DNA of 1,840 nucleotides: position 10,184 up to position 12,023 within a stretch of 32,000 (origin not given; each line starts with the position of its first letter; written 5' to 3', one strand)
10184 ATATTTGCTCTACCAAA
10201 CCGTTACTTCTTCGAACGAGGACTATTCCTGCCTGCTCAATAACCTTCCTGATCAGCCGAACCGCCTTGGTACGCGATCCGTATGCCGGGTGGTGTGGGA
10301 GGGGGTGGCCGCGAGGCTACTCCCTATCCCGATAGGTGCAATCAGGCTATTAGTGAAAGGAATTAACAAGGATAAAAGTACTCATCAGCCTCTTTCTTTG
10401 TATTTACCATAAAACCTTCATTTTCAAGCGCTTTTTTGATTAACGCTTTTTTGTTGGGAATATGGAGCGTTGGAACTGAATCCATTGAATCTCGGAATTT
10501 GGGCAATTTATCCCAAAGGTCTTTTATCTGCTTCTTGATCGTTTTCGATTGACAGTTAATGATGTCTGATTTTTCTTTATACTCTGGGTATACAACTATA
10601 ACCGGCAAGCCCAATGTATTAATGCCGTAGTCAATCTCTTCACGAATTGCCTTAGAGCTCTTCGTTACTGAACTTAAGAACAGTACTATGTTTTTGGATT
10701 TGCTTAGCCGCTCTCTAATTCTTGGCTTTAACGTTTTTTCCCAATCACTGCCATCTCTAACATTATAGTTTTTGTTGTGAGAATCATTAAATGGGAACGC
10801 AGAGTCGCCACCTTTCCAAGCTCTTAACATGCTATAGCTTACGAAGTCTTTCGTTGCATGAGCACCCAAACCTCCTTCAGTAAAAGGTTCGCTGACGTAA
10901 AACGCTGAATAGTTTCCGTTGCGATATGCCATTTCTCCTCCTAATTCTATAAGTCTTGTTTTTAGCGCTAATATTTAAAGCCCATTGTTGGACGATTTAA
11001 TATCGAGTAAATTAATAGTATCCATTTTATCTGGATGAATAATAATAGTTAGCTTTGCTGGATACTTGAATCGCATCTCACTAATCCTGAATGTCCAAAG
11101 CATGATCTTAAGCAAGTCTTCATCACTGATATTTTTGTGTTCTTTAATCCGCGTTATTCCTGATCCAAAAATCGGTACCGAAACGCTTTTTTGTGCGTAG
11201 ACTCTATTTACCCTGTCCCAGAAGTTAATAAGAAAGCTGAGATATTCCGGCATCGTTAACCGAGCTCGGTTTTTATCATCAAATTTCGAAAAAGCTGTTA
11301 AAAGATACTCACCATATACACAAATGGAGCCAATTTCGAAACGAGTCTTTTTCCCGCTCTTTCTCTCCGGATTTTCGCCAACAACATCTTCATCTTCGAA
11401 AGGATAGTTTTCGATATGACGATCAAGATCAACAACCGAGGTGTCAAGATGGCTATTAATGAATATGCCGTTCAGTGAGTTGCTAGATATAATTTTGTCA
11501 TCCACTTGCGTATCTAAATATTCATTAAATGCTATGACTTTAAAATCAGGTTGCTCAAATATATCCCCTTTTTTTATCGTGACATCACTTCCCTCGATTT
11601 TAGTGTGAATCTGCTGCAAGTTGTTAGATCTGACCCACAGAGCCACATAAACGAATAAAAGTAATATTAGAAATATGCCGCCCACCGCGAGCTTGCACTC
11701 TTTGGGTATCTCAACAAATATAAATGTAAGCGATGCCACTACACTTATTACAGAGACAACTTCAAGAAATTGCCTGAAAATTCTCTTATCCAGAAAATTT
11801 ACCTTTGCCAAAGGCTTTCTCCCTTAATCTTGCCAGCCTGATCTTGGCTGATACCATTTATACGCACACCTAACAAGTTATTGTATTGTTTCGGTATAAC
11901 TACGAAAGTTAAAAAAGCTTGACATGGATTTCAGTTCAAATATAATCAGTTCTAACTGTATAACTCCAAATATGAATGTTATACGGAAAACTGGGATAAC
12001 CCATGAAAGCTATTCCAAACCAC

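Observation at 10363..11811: Type II Thoeris-like pair (2TM-Macro effector + TIR-like protein) as the intI-proximal integron cassette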

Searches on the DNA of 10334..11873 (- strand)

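Call 68: search_dna_similar(query=window:10334-11873:-, collection=plasmids, mode=distant, max_rows=12)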
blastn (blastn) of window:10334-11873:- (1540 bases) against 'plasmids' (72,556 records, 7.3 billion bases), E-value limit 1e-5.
Records with a match: 70; places in all: 72; records where one place covers at least 80% of the query: 0.
Best place of each record, by identity: 60-80% 70.
By first word of the organism name: Klebsiella 37; Citrobacter 10; Serratia 5; Salmonella 4; Enterobacter 3; Leclercia 2; Escherichia 2; Pantoea 2; Acinetobacter 2; Enterobacteriaceae 1; and 2 more.
By predicted mobility (MOB-suite, as given by PLSDB): conjugative 54; non-mobilizable 9; mobilizable 7.
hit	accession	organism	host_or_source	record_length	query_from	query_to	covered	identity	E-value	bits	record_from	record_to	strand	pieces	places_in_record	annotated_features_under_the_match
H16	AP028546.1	Serratia marcescens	Homo sapiens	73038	276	1491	74%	66.9%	2e-36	314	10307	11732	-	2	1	hypothetical protein (x2)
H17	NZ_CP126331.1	Citrobacter braakii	water,water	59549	305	1297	58%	68.8%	8e-42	336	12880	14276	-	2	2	macro domain-containing protein | hypothetical protein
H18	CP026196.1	Enterobacteriaceae bacterium ENNIH1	-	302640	534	1477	53%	68.7%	5e-38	305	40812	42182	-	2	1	hypothetical protein (x2)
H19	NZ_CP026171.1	Leclercia sp. LSNIH1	-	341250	534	1477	53%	68.7%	5e-38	305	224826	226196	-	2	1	macro domain-containing protein | TIR domain-containing protein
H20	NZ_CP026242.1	Citrobacter freundii complex sp. CFNIH9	-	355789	534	1477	53%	68.7%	5e-38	305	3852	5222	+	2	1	macro domain-containing protein | TIR domain-containing protein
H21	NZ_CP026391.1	Leclercia sp. LSNIH3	-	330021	534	1477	53%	68.7%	5e-38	305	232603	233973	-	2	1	macro domain-containing protein | TIR domain-containing protein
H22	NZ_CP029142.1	Klebsiella michiganensis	-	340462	534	1477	53%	68.7%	5e-38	305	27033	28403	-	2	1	macro domain-containing protein | TIR domain-containing protein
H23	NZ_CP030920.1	Escherichia coli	Homo sapiens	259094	534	1477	53%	68.7%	5e-38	305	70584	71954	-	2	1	macro domain-containing protein | TIR domain-containing protein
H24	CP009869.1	Pantoea sp. PSNIH2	hand rail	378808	534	1477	53%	68.7%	5e-38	305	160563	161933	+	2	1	hypothetical protein (x2)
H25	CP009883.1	Pantoea sp. PSNIH1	shelf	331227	534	1477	53%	68.7%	5e-38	305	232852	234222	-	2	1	hypothetical protein (x2)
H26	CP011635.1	Klebsiella oxytoca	Homo sapiens,Perirectal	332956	534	1477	53%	68.7%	5e-38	305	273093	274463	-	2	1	hypothetical protein (x2)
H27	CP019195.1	Salmonella enterica subsp. enterica serovar Senftenberg ...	-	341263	534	1477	53%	68.7%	5e-38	305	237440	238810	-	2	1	hypothetical protein (x2)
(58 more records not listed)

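Call 69: search_dna_similar(query=window:10334-11873:-, collection=phages, mode=distant, max_rows=8)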
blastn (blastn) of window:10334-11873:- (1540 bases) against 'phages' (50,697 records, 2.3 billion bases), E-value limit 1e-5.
Records with a match: 1; places in all: 1; records where one place covers at least 80% of the query: 0.
Best place of each record, by identity: 60-80% 1.
By first word of the organism name: Bacteriophage 1.
By host as written in the record: - 1.
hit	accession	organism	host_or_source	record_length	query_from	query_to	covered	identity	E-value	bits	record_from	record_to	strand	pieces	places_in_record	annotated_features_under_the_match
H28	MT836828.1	Bacteriophage sp.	human fecal samples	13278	273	415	9%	69.2%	2e-6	61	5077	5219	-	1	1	record has no annotation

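Call 70: get_annotated_region(hit=H16, flank=5000)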
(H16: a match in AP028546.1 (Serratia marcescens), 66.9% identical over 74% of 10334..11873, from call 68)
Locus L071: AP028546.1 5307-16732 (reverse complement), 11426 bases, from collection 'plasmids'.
description: Serratia marcescens KC081 plasmid pKC081 DNA, complete sequence
organism: Serratia marcescens (NCBI taxid 615)
taxonomy: Bacteria; Pseudomonadota; Gammaproteobacteria; Enterobacterales; Yersiniaceae; Serratia; Serratia marcescens
host: -; source: Homo sapiens; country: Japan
typing (MOB-suite, as given by PLSDB): mobilizable; replicon rep_cluster_998; relaxase MOBP
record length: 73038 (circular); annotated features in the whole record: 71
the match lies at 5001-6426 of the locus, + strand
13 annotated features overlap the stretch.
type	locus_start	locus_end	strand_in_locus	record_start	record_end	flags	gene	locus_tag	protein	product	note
CDS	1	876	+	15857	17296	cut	-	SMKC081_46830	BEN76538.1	Na+/H+ antiporter NhaC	-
CDS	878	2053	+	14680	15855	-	-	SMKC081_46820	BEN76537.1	aminotransferase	-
CDS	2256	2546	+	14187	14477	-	-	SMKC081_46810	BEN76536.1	hypothetical protein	-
CDS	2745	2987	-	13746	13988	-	-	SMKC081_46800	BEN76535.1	hypothetical protein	-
CDS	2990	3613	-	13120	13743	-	-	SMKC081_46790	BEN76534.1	cobyrinic acid a,c-diamide synthase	-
CDS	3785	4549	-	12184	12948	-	-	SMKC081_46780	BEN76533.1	resolvase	-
CDS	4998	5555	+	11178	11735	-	-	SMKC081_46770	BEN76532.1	hypothetical protein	-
CDS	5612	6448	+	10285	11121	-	-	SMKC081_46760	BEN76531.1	hypothetical protein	-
CDS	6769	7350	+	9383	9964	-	-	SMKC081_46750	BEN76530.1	hypothetical protein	-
CDS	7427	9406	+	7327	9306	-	-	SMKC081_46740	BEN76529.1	acyltransferase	-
CDS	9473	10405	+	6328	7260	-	-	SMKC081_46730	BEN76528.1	transposase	-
CDS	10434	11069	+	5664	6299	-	-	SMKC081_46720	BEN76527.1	hypothetical protein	-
CDS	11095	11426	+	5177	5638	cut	-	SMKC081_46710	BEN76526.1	hypothetical protein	-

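Call 71: get_annotated_region(hit=H19, flank=5000)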
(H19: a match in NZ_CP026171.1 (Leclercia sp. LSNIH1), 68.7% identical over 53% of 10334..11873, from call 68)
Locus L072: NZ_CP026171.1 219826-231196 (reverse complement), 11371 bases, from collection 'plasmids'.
description: Leclercia sp. LSNIH1 plasmid pLEC-1cb1, complete sequence
organism: Leclercia sp. LSNIH1 (NCBI taxid 1920114)
taxonomy: Bacteria; Pseudomonadota; Gammaproteobacteria; Enterobacterales; Enterobacteriaceae; Leclercia; Leclercia sp. LSNIH1
host: -; source: -; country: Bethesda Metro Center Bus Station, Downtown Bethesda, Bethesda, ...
typing (MOB-suite, as given by PLSDB): conjugative; replicon IncHI1B,IncP; relaxase MOBH,MOBP; mating-pair formation MPF_F
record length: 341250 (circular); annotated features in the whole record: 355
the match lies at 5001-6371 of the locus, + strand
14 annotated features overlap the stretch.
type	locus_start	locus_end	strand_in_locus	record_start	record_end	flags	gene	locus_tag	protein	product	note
CDS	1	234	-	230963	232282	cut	-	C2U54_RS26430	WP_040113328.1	DUF1173 family protein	-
CDS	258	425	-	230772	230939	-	-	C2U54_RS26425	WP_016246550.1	hypothetical protein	-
CDS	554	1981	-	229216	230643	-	-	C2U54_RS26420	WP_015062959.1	DNA cytosine methyltransferase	-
CDS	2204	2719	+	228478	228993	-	-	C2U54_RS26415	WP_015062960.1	thermonuclease family protein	-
CDS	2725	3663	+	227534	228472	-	-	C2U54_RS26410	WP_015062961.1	hypothetical protein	-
CDS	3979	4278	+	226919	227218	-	-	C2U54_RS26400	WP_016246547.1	hypothetical protein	-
CDS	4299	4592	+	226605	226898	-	-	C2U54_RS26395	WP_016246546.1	hypothetical protein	-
CDS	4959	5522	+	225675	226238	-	-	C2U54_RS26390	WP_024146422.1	TIR domain-containing protein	-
CDS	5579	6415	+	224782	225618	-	-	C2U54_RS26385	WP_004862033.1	macro domain-containing protein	-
CDS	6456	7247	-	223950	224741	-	-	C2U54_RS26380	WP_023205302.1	tetratricopeptide repeat protein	-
CDS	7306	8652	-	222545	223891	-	-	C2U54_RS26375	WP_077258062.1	ISNCY family transposase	-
CDS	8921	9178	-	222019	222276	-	-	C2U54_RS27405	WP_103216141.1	hypothetical protein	-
CDS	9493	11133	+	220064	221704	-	-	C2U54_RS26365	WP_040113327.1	hypothetical protein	-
CDS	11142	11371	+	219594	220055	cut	-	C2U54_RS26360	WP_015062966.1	hypothetical protein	-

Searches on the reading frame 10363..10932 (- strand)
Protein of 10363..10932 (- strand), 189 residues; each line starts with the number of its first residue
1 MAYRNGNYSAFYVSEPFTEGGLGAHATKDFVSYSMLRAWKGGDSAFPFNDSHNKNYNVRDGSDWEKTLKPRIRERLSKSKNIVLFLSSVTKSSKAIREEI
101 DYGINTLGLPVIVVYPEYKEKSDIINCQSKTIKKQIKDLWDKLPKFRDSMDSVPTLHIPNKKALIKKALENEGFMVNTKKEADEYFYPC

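Call 3: search_protein_families(library=pfam, proteins=[window:10363-10932:-], max_evalue=0.1)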
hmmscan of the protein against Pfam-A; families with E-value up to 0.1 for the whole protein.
window:10363-10932:- (189 aa): 2 families
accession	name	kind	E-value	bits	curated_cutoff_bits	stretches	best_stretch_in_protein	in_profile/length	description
PF08937.16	ThsB_TIR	-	7.3e-26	90.9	21.2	1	25-120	5-99/100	Thoeris protein ThsB, TIR-like domain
PF13676.11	TIR_2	-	0.0088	17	28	1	65-118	37-93/122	TIR domain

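Call 4: search_protein_families(library=padloc, proteins=[window:10363-10932:-], max_evalue=0.1)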
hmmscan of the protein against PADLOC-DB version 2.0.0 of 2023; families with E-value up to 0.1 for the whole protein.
window:10363-10932:- (189 aa): 4 families
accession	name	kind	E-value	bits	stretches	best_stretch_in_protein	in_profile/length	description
PDLC00421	ThsB1|ThsB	-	3.9e-76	252.8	1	1-187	1-178/180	TIR-like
PDLC00429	ThsB1|ThsB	-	1.3e-16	59.1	1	26-131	13-116/167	TIR-like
PDLC00440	ThsB2|ThsB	-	5.4e-12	44.1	1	24-129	10-118/169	TIR-like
PDLC00427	ThsB1|ThsB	-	0.0027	15.7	1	29-94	16-80/170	TIR-like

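Call 5: search_protein_families(library=ncbifam, proteins=[window:10363-10932:-], max_evalue=0.1)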
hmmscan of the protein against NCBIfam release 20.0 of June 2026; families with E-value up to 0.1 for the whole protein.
window:10363-10932:- (189 aa): 1 family
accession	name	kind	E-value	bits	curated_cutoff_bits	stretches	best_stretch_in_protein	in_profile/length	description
TIGR00200.1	cinA_nterm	subfamily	0.046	12.4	243.15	0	64-137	162-235/414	CinA family nicotinamide mononucleotide deamidase-related protein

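Call 13: search_solved_structures(query=window:10363-10932:-, max_evalue=0.01, show_alignments=3)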
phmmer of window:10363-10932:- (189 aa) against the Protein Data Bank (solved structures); distinct sequences matched with E-value up to 0.01: 3.
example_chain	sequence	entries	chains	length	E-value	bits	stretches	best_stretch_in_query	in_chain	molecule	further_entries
9uv0_A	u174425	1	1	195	2.4e-88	297.8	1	1-189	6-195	Putative cyclic ADP-D-ribose synthase ThsB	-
3hyn_A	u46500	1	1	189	6.7e-84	283.3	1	1-187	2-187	Putative signal transduction protein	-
8v6t_A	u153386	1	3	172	1.3e-05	28.1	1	24-113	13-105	Molecular chaperone Tir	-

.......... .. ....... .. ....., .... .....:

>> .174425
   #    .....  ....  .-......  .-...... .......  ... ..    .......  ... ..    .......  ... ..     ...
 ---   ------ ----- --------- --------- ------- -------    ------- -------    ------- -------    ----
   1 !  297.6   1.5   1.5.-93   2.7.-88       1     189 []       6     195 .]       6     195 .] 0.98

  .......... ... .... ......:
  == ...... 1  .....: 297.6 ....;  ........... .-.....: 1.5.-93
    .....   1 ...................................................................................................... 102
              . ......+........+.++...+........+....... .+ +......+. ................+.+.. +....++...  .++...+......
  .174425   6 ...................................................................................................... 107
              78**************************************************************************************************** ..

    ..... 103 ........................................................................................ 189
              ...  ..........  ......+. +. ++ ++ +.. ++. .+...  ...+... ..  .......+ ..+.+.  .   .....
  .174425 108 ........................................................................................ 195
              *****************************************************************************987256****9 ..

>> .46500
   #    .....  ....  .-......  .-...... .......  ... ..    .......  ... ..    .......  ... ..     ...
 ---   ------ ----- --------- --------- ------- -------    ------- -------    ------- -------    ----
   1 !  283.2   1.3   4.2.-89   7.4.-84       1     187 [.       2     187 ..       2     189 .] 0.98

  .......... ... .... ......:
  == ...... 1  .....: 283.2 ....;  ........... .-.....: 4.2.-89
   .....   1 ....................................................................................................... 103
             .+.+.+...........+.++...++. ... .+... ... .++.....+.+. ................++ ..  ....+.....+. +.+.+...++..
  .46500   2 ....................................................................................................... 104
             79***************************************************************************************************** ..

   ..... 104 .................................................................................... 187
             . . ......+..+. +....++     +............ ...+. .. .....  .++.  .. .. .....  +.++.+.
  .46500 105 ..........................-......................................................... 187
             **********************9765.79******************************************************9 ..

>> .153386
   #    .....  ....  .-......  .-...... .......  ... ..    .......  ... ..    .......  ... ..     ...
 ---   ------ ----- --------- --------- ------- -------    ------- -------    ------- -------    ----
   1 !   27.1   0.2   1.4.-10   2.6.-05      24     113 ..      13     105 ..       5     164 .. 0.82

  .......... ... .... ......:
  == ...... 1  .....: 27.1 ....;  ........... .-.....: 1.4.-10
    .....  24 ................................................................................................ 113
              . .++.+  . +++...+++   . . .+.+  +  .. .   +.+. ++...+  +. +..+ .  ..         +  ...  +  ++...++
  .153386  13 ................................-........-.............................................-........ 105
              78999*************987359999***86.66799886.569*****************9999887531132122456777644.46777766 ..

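Call 45: find_encoding_contigs(protein=window:10363-10932:-, flank=3000, max_places=4)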
Protein window:10363-10932:- (189 aa): no gene with exactly this product is on record in the collection.
